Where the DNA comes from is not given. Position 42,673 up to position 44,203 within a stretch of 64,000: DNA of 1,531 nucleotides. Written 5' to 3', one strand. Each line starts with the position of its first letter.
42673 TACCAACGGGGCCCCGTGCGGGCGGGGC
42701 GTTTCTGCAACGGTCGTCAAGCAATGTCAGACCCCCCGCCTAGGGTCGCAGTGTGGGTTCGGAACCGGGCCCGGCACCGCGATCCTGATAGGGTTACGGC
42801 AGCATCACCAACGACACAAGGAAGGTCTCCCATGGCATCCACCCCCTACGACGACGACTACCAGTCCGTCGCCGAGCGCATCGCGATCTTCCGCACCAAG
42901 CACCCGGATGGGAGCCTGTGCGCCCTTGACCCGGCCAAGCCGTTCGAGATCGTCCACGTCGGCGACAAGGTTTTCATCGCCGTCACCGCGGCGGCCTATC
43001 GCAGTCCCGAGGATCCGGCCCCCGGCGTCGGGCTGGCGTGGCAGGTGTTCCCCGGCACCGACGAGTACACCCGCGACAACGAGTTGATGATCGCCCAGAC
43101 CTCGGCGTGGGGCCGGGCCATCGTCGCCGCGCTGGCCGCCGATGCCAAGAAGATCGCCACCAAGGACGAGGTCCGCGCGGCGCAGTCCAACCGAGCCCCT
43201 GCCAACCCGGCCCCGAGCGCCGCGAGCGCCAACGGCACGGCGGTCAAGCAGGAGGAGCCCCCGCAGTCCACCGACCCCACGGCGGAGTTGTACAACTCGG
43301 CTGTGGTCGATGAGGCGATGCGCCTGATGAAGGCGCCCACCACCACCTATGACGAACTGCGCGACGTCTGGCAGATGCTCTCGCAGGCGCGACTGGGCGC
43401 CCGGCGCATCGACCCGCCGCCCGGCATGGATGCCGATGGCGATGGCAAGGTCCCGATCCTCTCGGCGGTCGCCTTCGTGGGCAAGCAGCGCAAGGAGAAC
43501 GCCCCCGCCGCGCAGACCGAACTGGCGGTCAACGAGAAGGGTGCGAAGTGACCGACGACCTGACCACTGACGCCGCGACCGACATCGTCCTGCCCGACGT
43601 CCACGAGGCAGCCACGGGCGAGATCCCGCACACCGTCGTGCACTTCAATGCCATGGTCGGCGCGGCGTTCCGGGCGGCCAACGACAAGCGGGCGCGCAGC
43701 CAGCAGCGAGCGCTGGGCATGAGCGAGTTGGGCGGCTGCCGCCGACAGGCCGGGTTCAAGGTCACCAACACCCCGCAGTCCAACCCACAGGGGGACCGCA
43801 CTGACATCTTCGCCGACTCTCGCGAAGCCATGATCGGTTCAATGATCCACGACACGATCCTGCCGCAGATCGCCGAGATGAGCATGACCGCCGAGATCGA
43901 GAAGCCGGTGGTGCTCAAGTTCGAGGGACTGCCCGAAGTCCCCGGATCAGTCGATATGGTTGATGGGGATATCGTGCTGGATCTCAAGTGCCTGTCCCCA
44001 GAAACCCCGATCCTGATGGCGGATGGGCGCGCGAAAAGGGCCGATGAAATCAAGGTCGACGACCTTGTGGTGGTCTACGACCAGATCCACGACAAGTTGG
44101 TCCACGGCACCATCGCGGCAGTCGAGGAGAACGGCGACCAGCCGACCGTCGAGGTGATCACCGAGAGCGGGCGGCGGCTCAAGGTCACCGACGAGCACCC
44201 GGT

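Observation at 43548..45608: Intein inserted immediately after the catalytic lysine of a Cas4-like PD-(D/E)xK Fe-S nuclease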

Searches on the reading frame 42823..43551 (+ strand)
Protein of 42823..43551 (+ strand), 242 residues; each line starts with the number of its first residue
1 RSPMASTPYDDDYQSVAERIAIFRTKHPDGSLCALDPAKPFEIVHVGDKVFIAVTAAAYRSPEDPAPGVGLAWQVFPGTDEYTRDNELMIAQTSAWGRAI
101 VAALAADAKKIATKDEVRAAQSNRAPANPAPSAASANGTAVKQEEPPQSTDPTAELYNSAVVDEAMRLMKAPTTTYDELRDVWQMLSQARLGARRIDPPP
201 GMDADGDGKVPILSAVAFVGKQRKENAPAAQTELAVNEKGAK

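Call 5: search_protein_families(library=phrogs, max_evalue=0.01, proteins=[window:42823-43551:+])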
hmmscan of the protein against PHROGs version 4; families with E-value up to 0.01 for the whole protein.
window:42823-43551:+ (242 aa): 2 families
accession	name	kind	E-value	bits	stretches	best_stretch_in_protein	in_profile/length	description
phrog_23738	-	unknown function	4.7e-31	108.9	1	11-143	8-139/198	-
phrog_11717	-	unknown function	0.0065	17.2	0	11-32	28-49/208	-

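Call 27: search_protein_families(library=pfam, max_evalue=0.01, proteins=[window:42823-43551:+])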
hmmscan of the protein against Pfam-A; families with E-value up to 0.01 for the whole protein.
window:42823-43551:+ (242 aa): 0 families

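Call 28: search_solved_structures(query=window:42823-43551:+, max_evalue=1)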
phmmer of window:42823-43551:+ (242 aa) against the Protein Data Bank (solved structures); distinct sequences matched with E-value up to 1: 4.
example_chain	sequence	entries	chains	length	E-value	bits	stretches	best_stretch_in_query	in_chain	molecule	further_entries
1cqi_B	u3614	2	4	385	0.75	12.9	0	105-169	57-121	PROTEIN (SUCCINYL-COA SYNTHETASE BETA CHAIN) | SUCCINYL-COA SYNTHETASE BETA CHAIN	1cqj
1jll_B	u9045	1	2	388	0.75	12.9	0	105-169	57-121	succinyl-CoA synthetase beta subunit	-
1jkj_B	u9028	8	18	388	0.76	12.9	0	105-169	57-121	succinyl-CoA synthetase beta subunit | SUCCINYL-COA SYNTHETASE, BETA SUBUNIT | Succinyl-CoA synthetase beta chain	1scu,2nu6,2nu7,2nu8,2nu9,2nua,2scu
3kg7_A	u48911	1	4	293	0.77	12.9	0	50-160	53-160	CurH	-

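Call 33: find_homologous_proteins(query=window:42823-43551:+)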
Query window:42823-43551:+ (242 aa): 2075 proteins with E <= 0.001 among 7535 candidates; the best 120 are listed.
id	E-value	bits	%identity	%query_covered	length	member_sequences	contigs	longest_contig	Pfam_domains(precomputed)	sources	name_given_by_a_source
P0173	6.2e-151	519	100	99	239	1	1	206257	-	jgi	jgi:hypothetical protein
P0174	3.3e-102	359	74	97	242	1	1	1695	-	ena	-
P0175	3.6e-81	290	63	91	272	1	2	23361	-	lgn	-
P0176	1.9e-80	288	61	92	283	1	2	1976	-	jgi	-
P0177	2.1e-78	281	58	91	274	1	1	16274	-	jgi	jgi:hypothetical protein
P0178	1.1e-76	276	59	91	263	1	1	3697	-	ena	-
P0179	3.0e-71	258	57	92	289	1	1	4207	-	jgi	-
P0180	5.1e-63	231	55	89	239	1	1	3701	-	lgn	-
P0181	1.2e-59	220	52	91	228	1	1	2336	-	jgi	jgi:hypothetical protein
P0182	1.2e-58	217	41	90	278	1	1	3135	-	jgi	jgi:hypothetical protein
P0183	1.1e-57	214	50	90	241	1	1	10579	-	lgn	-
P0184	2.8e-56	209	48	90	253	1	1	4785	-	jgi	jgi:hypothetical protein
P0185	4.8e-55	205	48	90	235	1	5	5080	-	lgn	-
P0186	1.5e-54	203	48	88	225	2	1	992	-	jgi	-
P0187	2.9e-54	202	47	89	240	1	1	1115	-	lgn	-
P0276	9.4e-38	148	54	62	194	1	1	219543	-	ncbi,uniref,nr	ncbi:hypothetical protein IU469_22095 [Nocardia puris]|uniref:hypothetical protein n=1 Tax=Nocardia 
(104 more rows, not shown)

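Call 36: search_solved_structures(query=A3, max_evalue=1)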
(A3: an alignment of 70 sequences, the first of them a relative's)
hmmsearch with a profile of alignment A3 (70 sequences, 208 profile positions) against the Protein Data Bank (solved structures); distinct sequences matched with E-value up to 1: 5.
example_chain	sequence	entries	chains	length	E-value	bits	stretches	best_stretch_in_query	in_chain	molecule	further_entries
6xyr_A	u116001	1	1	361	0.41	13.8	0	93-123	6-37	T4Lnano,Endolysin,Calmodulin,Endolysin,Calmodulin-1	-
8u5l_A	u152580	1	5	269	0.81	12.9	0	20-50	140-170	Capsid protein VP1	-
28jd_A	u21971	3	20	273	0.9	12.7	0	20-50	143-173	Capsid protein VP1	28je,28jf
4mj0_A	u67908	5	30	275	0.91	12.7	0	20-50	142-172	VP1 capsid protein | Major capsid protein VP1 | Capsid protein VP1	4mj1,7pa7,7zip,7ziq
6hr1_A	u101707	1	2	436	0.93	12.7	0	93-123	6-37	Myosin light chain kinase 2, skeletal/cardiac muscle,Unconventional myosin-X,Green fluores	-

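Call 37: search_protein_families(library=ncbifam, max_evalue=0.1, proteins=[P0173, P0276])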
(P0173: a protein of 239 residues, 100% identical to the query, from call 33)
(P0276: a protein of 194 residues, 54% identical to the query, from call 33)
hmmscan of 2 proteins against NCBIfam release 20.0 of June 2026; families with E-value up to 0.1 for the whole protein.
P0173 (239 aa): 0 families

P0276 (194 aa): 0 families

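Call 46: predict_structure(alignment_id=A3)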
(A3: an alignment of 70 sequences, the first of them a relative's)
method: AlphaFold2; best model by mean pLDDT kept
length: 239 residues; sequences in the alignment: 70
mean_pLDDT: 85.7   pTM: 0.51
mean pLDDT of the five models: 85.7, 85.5, 85.4, 85.2, 85.0
residues with pLDDT >= 90: 160; 70-90: 33; 50-70: 29; < 50: 17
segments of 3 or more residues with pLDDT < 50: 1-5, 129-137
pLDDT, mean of each block of 10 residues (from residue 1): 50 90 97 97 98 98 97 94 96 97 84 79 54 48 74 94 97 97 95 97 96 97 73 55
secondary structure, 60 per line:
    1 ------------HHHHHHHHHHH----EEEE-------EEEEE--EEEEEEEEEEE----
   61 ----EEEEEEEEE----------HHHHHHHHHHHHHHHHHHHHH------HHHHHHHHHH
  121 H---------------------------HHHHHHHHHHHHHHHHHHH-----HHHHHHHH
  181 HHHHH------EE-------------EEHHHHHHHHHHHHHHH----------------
elements in order: H13-23 E28-31 E39-43 E46-56 E65-73 H84-104 H111-121 H149-167 H173-185 H209-223

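Call 62: fold_search(model_id=the predicted structure, library=viral)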
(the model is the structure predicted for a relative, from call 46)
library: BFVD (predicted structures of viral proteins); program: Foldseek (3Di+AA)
matches with E <= 10: 593; with E <= 0.001: 24
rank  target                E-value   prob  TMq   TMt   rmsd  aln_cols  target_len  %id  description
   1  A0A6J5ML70            1.4e-14  1.00  0.39  0.39  17.9       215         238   30  Uncharacterized protein [uncultured Caudovirales phage]
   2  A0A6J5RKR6            2.6e-13  1.00  0.40  0.50  15.8       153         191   38  Uncharacterized protein [uncultured Caudovirales phage]
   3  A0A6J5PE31            1.9e-11  1.00  0.38  0.43  18.9       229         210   26  Uncharacterized protein [uncultured Caudovirales phage]
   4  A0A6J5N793            4.2e-11  1.00  0.35  0.38  14.4       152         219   39  Uncharacterized protein [uncultured Caudovirales phage]
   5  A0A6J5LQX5            4.5e-11  1.00  0.36  0.51  12.2       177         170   29  Uncharacterized protein [uncultured Caudovirales phage]
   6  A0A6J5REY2            2.7e-10  1.00  0.32  0.39  14.2       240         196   24  Uncharacterized protein [uncultured Caudovirales phage]
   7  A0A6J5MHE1            2.2e-09  1.00  0.35  0.83   1.1        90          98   39  Uncharacterized protein (Fragment) [uncultured Caudovirales phage]
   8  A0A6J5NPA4            2.0e-07  1.00  0.34  0.37  17.6       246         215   16  Uncharacterized protein [uncultured Caudovirales phage]
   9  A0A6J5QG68            5.1e-06  1.00  0.28  0.30  17.4       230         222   15  Single-strand annealing protein SAK3 [uncultured Caudovirales phage]
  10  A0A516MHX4            6.9e-06  1.00  0.34  0.41  14.5       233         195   15  (no name in the UniProt tables at hand)
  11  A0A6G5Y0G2            1.4e-05  1.00  0.26  0.23  19.4       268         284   15  (no name in the UniProt tables at hand)
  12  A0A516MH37            4.4e-05  1.00  0.27  0.26  16.8       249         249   15  (no name in the UniProt tables at hand)
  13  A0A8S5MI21            6.4e-05  0.99  0.22  0.19  16.4       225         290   13  Recombinase RecT [Siphoviridae sp. ctvyM23]
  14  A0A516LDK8            9.9e-05  1.00  0.30  0.43  12.7       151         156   21  (no name in the UniProt tables at hand)
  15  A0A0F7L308            9.9e-05  1.00  0.28  0.25  27.7       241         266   13  Uncharacterized protein [uncultured marine virus]
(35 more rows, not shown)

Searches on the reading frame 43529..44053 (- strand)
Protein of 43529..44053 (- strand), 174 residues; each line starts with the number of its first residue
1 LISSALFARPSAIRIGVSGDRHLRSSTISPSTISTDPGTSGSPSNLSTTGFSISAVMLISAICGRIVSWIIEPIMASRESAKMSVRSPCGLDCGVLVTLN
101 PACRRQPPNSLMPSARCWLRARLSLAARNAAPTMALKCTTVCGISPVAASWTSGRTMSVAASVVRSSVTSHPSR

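Call 71: search_protein_families(library=pfam, max_evalue=1, proteins=[window:43529-44053:-])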
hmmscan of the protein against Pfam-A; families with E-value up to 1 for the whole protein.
window:43529-44053:- (174 aa): 0 families
